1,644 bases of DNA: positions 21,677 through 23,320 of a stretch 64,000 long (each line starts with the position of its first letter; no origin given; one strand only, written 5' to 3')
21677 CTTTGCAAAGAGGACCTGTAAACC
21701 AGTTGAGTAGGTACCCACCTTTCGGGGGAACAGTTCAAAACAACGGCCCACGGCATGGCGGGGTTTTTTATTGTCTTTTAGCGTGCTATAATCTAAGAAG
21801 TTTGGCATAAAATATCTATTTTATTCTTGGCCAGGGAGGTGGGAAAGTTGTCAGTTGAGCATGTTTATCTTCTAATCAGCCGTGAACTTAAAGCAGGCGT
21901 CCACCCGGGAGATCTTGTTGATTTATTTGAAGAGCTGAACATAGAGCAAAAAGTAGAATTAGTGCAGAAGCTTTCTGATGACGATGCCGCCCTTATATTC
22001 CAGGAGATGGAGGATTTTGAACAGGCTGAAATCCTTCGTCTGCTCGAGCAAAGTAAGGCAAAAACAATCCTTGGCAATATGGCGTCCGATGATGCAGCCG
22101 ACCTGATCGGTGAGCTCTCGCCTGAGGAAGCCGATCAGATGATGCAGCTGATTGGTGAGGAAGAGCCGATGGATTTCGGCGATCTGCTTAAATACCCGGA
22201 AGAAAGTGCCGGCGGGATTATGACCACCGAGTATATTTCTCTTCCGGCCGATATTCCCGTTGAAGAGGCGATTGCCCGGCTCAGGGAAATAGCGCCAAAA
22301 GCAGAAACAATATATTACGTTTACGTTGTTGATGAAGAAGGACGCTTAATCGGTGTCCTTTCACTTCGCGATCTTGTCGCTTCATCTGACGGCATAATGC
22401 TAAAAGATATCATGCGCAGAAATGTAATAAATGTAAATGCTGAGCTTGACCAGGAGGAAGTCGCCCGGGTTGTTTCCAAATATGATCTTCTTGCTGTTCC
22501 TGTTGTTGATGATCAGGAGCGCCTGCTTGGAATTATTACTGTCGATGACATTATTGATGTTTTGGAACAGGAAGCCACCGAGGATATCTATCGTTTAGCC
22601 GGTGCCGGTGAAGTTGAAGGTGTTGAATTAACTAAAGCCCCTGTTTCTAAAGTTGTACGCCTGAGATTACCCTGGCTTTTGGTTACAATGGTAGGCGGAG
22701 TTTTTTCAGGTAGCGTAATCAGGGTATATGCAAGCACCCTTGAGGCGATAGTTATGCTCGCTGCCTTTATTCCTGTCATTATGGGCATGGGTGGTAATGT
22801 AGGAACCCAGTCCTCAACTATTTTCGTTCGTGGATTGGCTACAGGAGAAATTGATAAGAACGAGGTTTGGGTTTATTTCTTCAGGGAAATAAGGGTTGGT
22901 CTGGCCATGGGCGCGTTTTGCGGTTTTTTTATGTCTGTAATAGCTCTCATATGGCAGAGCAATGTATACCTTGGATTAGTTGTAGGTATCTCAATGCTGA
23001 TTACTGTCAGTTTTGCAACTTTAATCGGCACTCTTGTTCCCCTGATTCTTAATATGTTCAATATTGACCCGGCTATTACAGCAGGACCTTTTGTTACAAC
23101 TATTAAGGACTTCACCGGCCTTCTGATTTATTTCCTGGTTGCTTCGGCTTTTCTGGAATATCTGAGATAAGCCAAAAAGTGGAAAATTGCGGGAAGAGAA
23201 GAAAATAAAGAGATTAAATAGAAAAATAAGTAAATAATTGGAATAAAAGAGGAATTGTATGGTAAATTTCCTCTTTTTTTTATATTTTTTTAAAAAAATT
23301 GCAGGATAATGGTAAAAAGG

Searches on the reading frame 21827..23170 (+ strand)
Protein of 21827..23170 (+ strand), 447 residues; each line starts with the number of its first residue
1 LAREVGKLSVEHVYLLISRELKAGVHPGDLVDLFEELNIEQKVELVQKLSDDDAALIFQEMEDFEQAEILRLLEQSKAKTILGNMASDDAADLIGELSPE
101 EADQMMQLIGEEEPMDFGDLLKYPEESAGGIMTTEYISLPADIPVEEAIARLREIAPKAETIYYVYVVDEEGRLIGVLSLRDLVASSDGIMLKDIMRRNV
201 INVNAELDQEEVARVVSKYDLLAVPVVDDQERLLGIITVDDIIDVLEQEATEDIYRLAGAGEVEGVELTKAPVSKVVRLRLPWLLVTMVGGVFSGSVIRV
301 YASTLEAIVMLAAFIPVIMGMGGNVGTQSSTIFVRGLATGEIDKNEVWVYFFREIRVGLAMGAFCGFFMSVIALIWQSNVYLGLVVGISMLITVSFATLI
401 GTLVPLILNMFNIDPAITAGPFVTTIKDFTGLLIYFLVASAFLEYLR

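Call 50: search_protein_families(library=ncbifam, proteins=[window:21827-23170:+], max_evalue=1e-10)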
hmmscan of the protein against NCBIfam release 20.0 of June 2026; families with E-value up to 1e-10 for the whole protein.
window:21827-23170:+ (447 aa): 2 families
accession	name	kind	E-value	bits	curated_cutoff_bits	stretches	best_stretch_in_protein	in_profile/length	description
TIGR00400.1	mgtE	equivalog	5.7e-125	417.6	232.75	1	24-444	29-448/450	magnesium transporter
NF038279.1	TF_CBS_SpxR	exception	1e-12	47.5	600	1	156-254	216-313/427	CBS-HotDog domain-containing transcription factor SpxR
